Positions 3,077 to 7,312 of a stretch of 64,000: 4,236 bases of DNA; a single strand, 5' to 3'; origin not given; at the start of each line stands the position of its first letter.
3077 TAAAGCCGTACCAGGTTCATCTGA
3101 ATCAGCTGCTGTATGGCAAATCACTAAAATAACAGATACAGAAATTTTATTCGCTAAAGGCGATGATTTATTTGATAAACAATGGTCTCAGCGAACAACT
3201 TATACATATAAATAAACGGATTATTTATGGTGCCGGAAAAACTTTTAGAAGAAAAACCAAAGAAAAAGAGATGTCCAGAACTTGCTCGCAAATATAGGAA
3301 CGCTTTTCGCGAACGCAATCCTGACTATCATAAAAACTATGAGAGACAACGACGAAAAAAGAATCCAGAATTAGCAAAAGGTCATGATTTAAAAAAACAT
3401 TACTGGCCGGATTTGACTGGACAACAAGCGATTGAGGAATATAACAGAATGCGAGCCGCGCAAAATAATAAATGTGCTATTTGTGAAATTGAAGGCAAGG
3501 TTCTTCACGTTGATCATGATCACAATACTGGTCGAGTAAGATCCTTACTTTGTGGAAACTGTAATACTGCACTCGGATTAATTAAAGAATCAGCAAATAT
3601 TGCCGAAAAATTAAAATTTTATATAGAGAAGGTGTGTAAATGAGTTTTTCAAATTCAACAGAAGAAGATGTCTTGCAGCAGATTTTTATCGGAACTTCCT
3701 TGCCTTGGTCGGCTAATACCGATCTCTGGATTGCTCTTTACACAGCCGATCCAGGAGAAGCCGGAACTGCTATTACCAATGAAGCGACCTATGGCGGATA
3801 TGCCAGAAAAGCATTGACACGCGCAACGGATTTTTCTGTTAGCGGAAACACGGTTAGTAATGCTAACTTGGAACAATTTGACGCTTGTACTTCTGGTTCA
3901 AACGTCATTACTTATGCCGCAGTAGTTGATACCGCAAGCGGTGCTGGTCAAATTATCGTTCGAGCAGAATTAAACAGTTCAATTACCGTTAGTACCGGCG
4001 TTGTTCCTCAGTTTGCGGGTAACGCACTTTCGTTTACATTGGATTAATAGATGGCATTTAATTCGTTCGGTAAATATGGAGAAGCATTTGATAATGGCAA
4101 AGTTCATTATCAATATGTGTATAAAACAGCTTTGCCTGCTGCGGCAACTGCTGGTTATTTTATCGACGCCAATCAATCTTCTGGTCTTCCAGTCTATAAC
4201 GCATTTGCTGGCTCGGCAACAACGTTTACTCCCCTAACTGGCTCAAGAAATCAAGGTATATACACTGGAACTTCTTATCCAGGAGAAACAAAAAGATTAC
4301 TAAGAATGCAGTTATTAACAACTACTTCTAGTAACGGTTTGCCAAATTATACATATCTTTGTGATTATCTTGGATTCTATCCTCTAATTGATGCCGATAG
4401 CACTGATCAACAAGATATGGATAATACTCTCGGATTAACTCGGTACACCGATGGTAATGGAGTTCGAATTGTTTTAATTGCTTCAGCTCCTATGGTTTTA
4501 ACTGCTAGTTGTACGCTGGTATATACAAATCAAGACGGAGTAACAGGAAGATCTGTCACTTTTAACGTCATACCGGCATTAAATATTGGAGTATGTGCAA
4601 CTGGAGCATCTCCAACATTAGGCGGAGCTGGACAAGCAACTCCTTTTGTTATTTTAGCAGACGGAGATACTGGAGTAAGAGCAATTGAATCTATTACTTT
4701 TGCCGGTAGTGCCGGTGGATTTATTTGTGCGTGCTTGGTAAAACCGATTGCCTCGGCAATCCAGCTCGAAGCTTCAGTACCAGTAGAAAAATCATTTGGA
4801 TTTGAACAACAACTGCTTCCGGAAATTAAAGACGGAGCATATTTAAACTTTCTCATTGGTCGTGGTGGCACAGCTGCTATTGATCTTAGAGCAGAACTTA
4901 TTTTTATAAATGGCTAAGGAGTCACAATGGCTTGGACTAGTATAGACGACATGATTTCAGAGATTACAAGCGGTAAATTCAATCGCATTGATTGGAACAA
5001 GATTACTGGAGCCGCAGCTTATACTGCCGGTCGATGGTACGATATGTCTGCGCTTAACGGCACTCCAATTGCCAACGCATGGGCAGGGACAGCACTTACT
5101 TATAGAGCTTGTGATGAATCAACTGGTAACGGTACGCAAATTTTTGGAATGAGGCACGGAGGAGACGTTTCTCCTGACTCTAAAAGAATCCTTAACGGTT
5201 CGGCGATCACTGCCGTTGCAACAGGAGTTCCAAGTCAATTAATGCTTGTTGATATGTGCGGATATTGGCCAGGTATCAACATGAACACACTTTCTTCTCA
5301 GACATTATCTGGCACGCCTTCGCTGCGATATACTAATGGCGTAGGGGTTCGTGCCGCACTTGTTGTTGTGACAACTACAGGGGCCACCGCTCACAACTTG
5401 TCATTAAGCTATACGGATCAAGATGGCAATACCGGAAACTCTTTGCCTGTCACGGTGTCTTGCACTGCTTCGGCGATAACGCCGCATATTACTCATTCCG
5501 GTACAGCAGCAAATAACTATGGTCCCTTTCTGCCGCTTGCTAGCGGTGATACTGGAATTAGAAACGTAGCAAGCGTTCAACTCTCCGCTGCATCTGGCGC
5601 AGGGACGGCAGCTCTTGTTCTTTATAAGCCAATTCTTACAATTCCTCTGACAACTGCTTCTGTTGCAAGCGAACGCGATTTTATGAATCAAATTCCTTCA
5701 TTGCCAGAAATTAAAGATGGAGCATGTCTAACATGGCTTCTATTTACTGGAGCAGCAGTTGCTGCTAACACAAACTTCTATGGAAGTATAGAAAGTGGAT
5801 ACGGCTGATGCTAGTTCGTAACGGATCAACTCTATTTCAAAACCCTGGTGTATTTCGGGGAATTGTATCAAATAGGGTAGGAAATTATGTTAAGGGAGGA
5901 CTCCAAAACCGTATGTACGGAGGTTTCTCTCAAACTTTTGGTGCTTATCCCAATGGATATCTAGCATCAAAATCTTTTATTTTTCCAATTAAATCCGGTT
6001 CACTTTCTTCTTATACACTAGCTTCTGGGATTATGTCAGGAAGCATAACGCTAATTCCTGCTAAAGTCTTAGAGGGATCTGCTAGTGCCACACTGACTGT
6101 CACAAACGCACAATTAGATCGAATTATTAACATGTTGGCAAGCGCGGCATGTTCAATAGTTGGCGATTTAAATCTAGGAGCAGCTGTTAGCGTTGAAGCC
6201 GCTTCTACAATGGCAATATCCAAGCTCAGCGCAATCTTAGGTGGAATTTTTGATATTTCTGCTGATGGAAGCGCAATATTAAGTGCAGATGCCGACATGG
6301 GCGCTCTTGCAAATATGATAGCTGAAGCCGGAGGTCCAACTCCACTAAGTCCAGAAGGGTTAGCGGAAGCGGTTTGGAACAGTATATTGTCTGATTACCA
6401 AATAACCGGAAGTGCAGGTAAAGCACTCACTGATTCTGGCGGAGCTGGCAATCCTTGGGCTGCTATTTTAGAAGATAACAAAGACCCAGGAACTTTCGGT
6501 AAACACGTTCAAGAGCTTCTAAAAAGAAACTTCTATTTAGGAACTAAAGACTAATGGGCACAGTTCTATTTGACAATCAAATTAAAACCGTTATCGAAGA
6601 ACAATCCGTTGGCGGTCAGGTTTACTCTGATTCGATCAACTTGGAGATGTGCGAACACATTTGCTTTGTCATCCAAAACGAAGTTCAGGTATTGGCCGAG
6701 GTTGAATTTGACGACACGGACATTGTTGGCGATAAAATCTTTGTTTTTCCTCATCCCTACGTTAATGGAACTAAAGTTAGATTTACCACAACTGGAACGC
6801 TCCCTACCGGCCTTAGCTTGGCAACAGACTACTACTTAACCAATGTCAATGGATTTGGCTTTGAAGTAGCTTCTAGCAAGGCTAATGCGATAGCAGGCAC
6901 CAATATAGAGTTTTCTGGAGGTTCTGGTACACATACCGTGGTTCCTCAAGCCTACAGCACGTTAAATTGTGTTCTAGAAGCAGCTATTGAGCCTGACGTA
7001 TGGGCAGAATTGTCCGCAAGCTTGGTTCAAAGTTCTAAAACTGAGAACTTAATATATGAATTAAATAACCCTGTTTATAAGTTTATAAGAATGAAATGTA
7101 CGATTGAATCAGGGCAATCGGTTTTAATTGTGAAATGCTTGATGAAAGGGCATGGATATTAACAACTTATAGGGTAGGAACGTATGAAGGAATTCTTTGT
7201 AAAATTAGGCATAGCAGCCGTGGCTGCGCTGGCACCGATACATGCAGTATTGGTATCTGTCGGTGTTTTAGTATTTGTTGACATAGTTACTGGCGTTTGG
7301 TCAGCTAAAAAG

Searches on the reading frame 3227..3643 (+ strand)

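Call 9: search_protein_families(library=phrogs, proteins=[window:3227-3643:+], max_evalue=0.001)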
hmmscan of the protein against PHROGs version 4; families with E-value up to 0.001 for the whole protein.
window:3227-3643:+ (138 aa): 7 families
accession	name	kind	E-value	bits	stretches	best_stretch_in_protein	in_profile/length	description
phrog_2914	-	DNA, RNA and nucleotide metabolism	4.4e-22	79.7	1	12-135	35-154/190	endonuclease VII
phrog_2633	-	DNA, RNA and nucleotide metabolism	3.9e-21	76.7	1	18-135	29-138/142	endonuclease VII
phrog_307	-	DNA, RNA and nucleotide metabolism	2.8e-18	68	1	70-129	110-172/334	endonuclease VII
phrog_423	-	DNA, RNA and nucleotide metabolism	6e-16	59.8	1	63-124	6-72/159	endonuclease VII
phrog_1035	-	DNA, RNA and nucleotide metabolism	4.9e-10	40.7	1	11-135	87-229/271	endonuclease VII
phrog_11865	-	DNA, RNA and nucleotide metabolism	1.9e-06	29.3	1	95-126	2-33/95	endonuclease VII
phrog_17507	-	DNA, RNA and nucleotide metabolism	0.00019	22.3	1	95-124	1-31/65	endonuclease VII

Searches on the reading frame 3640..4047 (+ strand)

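Call 9: search_protein_families(library=phrogs, proteins=[window:3640-4047:+], max_evalue=0.001)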
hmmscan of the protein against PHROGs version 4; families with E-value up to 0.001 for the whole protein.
window:3640-4047:+ (135 aa): 2 families
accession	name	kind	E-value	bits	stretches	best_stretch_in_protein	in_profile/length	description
phrog_240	-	head and packaging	4.9e-15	56.9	1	1-134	61-188/200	head protein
phrog_17792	-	unknown function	0.00082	20.7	1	3-106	4-116/143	-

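Call 21: search_protein_families(library=pfam, proteins=[window:3640-4047:+], max_evalue=0.01)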
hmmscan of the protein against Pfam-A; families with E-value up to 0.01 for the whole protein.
window:3640-4047:+ (135 aa): 1 family
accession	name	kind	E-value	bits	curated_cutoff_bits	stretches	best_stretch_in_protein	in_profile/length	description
PF23140.1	Gp80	-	1.1e-21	77.9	27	1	3-133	2-128/128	Podophage GP4 fiber I protein gp80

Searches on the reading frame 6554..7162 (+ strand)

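Call 9: search_protein_families(library=phrogs, proteins=[window:6554-7162:+], max_evalue=0.001)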
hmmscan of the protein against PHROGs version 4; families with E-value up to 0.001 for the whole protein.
window:6554-7162:+ (202 aa): 2 families
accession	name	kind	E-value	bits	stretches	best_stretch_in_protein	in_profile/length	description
phrog_30390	-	unknown function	4.8e-08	32.9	1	57-145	460-547/766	-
phrog_32294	-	tail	2.8e-05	21.9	1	20-137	957-1081/2435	baseplate wedge subunit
